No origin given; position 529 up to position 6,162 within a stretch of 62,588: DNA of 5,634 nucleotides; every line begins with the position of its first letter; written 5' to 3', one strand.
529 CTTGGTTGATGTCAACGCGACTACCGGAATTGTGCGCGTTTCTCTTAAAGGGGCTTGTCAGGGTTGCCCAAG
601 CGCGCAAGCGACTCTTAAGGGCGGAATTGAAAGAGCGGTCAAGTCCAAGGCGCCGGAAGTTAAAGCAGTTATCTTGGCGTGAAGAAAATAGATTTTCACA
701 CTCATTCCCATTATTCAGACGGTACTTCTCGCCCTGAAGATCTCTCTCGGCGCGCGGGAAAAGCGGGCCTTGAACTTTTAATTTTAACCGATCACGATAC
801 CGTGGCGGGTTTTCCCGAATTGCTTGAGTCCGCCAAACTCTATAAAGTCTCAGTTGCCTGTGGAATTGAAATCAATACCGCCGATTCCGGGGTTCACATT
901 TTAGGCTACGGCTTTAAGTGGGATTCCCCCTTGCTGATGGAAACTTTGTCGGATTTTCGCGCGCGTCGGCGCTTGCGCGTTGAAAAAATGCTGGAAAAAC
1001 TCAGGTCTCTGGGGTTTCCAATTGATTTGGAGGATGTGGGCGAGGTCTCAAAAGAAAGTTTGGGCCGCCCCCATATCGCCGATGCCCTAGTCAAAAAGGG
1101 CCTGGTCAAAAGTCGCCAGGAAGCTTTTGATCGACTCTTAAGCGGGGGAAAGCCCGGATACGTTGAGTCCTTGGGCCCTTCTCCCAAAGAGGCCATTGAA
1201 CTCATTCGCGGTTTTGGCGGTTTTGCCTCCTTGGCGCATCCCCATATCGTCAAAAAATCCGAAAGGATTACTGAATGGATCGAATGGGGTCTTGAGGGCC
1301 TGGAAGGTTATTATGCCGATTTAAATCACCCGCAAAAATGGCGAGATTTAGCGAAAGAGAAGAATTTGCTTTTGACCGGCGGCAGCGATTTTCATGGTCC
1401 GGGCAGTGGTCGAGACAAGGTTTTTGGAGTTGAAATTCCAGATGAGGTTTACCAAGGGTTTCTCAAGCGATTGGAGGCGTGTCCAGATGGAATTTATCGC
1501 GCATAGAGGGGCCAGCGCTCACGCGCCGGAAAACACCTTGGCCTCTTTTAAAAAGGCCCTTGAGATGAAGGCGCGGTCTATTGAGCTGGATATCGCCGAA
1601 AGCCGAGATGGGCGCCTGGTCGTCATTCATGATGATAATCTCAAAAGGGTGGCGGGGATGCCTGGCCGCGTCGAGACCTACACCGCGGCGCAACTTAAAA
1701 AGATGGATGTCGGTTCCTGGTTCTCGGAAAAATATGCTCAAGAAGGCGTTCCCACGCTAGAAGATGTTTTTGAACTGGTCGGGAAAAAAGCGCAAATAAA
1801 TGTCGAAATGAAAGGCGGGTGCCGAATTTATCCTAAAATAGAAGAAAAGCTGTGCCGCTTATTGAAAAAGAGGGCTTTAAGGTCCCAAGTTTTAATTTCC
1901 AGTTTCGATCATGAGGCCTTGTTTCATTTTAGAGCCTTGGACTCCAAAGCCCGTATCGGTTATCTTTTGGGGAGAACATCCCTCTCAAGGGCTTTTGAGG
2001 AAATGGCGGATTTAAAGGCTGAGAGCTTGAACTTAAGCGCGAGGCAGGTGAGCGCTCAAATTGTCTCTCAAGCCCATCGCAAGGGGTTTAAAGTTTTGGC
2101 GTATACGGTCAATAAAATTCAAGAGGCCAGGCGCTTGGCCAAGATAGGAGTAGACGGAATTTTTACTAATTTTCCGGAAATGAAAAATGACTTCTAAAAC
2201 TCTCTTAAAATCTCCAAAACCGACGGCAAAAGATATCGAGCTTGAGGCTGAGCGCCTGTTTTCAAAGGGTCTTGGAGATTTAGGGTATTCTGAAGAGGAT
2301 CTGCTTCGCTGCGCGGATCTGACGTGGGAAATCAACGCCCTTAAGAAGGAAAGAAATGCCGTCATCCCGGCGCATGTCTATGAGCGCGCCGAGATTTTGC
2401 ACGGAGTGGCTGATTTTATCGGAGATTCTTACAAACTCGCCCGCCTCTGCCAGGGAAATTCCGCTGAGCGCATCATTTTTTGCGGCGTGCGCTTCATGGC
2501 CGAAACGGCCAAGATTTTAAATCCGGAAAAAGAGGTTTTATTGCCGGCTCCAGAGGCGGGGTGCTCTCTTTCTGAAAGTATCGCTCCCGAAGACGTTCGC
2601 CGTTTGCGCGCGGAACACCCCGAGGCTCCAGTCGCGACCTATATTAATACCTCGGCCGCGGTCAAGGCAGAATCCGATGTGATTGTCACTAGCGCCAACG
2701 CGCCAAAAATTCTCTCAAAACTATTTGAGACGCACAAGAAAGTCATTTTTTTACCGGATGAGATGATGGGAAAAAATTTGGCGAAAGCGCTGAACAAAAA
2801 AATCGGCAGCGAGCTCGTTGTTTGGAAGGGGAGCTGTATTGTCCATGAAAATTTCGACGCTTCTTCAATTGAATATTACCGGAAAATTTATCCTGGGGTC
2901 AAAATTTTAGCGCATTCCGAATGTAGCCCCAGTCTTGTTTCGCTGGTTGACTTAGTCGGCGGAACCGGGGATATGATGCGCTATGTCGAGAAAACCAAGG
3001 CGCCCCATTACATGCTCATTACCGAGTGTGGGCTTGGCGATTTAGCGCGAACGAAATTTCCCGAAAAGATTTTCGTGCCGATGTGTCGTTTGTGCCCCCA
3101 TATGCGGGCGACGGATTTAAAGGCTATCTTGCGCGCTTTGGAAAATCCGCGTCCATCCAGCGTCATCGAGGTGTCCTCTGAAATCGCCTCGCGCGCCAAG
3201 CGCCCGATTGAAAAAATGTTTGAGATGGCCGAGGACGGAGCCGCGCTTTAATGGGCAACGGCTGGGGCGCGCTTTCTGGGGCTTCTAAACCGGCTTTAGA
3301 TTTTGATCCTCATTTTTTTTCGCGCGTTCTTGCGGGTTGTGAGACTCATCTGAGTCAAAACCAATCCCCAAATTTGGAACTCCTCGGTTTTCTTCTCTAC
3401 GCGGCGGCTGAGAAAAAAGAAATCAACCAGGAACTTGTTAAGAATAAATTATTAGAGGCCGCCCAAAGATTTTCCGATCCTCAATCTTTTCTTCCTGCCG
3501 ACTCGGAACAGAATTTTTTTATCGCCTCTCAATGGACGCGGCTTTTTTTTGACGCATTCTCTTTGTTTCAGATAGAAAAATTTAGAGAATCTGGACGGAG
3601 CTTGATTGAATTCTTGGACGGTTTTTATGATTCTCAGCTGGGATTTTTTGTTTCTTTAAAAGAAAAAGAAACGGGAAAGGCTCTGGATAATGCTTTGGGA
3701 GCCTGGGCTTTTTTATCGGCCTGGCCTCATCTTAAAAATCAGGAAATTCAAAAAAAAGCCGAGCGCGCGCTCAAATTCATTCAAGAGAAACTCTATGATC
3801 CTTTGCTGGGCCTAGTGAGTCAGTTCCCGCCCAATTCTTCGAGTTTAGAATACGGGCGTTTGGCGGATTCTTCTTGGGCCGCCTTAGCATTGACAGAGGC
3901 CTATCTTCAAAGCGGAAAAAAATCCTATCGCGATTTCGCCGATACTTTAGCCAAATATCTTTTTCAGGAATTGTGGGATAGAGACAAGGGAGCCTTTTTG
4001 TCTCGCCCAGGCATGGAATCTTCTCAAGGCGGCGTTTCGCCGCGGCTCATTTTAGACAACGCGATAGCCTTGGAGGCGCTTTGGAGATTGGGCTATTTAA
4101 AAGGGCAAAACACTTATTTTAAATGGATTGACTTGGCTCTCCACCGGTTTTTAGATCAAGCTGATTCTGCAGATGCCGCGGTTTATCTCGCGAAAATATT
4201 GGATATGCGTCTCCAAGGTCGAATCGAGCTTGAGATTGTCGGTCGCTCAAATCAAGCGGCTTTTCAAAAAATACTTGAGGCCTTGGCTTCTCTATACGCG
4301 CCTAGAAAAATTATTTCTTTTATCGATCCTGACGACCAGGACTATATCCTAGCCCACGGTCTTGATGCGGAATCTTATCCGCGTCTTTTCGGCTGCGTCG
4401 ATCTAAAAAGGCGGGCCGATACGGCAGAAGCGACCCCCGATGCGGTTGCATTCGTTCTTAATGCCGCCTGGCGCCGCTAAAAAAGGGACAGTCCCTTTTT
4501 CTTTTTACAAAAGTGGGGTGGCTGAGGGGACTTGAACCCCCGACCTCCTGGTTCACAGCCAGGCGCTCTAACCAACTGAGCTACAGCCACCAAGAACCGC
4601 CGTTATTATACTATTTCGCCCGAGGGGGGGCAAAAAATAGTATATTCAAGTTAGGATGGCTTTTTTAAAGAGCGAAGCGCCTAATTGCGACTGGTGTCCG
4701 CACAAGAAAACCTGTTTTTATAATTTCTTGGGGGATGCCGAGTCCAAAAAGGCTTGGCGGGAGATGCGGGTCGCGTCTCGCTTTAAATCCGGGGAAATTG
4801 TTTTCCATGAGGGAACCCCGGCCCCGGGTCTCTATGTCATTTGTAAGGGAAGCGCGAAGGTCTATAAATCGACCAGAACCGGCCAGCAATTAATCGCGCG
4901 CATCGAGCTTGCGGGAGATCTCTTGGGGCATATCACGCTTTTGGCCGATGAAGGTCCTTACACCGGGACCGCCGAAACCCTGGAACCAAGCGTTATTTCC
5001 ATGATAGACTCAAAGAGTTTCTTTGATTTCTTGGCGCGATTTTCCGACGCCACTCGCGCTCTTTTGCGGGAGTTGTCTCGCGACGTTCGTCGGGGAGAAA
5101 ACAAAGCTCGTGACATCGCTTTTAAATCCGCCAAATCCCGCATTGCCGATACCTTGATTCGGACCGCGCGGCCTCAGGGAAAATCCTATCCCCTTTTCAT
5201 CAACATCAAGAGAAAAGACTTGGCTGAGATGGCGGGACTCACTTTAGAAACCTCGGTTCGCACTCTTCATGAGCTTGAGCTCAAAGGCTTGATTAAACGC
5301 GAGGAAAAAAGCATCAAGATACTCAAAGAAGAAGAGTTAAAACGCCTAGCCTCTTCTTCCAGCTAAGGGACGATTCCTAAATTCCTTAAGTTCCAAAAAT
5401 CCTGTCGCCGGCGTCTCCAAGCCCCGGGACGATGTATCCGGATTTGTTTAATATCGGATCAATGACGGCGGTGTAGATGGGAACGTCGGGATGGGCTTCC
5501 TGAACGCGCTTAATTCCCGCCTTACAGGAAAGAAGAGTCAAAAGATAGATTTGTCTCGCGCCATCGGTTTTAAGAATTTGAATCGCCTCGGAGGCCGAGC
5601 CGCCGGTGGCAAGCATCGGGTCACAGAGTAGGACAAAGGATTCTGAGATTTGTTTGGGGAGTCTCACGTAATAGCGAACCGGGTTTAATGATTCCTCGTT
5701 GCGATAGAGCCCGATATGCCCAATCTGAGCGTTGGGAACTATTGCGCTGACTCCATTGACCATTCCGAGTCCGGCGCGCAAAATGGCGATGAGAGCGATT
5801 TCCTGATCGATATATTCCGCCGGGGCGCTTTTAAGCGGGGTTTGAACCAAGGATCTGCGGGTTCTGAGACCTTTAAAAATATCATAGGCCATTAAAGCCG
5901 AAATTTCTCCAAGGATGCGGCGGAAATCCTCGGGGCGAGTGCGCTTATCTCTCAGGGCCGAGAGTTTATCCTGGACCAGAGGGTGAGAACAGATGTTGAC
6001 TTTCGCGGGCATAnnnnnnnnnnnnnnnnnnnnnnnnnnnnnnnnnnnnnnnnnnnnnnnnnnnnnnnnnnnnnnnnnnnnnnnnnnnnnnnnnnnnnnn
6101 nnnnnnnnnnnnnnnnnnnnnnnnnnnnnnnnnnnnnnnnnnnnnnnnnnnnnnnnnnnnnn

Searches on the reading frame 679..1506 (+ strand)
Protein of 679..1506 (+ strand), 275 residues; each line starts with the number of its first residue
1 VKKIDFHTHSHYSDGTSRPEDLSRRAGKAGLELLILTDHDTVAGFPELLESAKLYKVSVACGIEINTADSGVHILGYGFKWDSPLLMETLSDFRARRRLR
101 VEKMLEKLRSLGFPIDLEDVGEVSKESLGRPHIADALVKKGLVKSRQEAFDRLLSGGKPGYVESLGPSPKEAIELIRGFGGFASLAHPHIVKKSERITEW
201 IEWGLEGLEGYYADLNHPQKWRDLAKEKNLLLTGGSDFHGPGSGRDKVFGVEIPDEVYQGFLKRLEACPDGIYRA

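Call 30: search_protein_families(library=pfam, proteins=[window:679-1506:+], max_evalue=0.0001)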
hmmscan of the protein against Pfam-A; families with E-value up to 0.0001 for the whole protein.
window:679-1506:+ (275 aa): 1 family
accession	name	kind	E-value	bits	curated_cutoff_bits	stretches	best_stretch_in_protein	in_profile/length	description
PF02811.25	PHP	-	8.7e-13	49.4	26.4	1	5-68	1-66/164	PHP domain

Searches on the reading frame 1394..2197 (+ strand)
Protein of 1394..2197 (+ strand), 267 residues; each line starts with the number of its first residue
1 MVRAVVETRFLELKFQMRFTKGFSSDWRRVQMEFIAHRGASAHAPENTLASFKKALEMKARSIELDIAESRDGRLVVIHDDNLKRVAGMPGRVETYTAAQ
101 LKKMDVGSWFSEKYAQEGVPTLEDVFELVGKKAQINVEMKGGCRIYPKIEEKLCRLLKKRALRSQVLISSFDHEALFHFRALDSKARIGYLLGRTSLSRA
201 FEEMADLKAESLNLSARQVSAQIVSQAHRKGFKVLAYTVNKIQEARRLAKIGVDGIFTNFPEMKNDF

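Call 30: search_protein_families(library=pfam, proteins=[window:1394-2197:+], max_evalue=0.0001)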
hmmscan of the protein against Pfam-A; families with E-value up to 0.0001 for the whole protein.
window:1394-2197:+ (267 aa): 1 family
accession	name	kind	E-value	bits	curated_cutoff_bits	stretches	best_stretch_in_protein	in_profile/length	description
PF03009.23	GDPD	-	2.7e-51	175.5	23.6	1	37-262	1-243/244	Glycerophosphoryl diester phosphodiesterase family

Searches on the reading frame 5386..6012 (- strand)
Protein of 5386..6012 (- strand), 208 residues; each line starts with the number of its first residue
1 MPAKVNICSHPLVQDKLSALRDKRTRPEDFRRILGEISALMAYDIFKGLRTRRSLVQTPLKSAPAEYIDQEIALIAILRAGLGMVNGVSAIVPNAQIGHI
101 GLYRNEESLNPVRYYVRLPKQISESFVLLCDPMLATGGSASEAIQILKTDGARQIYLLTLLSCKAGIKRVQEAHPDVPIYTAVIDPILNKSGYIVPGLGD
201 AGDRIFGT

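Call 30: search_protein_families(library=pfam, proteins=[window:5386-6012:-], max_evalue=0.0001)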
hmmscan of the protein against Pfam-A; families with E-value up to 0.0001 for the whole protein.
window:5386-6012:- (208 aa): 2 families
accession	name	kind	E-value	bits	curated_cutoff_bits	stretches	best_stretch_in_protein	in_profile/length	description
PF14681.12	UPRTase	-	7.5e-69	231.8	27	1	8-208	2-206/206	Uracil phosphoribosyltransferase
PF00156.33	Pribosyltran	-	3.2e-06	27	26.3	1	69-171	28-134/158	Phosphoribosyl transferase domain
